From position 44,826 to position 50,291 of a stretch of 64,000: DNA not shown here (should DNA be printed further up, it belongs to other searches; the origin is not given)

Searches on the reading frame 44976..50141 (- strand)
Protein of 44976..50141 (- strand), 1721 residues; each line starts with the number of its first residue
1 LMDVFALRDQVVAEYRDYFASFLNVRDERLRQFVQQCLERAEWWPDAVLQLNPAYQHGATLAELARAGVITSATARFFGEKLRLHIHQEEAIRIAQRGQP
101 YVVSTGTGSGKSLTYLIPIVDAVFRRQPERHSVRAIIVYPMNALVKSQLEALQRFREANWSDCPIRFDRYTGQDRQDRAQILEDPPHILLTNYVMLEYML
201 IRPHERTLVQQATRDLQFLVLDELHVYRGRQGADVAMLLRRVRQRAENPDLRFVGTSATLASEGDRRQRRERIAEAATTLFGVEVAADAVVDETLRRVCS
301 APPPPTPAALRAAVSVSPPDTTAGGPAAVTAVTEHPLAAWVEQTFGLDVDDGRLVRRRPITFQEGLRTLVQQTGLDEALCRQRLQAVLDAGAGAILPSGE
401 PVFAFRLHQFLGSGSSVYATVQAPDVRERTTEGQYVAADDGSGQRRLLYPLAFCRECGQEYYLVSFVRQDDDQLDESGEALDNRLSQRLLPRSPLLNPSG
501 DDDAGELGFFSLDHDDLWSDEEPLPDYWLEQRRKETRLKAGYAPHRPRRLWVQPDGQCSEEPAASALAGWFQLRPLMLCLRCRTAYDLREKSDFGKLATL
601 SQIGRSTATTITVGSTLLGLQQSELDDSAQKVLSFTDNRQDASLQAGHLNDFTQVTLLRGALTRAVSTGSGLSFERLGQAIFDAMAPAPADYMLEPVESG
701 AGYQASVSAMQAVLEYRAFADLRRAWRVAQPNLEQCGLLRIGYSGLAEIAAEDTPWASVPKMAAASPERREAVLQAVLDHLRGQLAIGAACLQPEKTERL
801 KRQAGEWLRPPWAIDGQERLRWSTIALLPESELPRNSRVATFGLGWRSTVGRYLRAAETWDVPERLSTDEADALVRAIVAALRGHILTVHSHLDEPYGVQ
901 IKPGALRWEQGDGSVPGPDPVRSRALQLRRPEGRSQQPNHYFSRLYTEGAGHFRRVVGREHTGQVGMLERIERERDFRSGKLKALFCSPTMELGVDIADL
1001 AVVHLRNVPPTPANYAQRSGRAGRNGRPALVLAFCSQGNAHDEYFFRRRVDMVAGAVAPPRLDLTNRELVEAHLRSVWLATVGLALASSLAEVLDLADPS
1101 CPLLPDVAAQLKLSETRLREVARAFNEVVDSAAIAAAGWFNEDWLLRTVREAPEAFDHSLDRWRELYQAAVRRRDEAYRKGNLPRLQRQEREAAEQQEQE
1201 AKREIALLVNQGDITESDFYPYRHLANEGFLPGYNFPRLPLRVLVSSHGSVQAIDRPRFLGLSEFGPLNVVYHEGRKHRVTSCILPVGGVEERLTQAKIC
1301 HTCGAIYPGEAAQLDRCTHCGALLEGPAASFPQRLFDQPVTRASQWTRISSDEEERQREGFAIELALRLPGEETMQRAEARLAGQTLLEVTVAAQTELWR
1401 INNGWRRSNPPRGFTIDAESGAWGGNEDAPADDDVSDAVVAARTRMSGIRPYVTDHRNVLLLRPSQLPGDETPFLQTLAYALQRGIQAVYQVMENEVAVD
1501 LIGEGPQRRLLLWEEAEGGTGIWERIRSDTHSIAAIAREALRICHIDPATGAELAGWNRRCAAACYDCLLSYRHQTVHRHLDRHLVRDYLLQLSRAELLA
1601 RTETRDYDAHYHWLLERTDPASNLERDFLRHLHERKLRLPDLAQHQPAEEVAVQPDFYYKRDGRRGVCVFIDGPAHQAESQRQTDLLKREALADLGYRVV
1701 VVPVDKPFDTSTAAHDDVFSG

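Call 73: search_protein_families(library=pfam, max_evalue=0.00001, proteins=[window:44976-50141:-])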
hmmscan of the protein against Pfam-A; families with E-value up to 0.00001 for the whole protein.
window:44976-50141:- (1721 aa): 3 families
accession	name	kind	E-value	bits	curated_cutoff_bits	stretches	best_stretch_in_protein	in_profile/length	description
PF00270.35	DEAD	-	2.5e-26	92.8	26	1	87-262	3-162/167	DEAD/DEAH box helicase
PF00271.37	Helicase_C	-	3.7e-11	43.7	23.5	1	962-1026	46-110/110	Helicase conserved C-terminal domain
PF09369.15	MZB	-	2.7e-08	34.8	24.2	1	1478-1569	1-80/80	MrfA Zn-binding domain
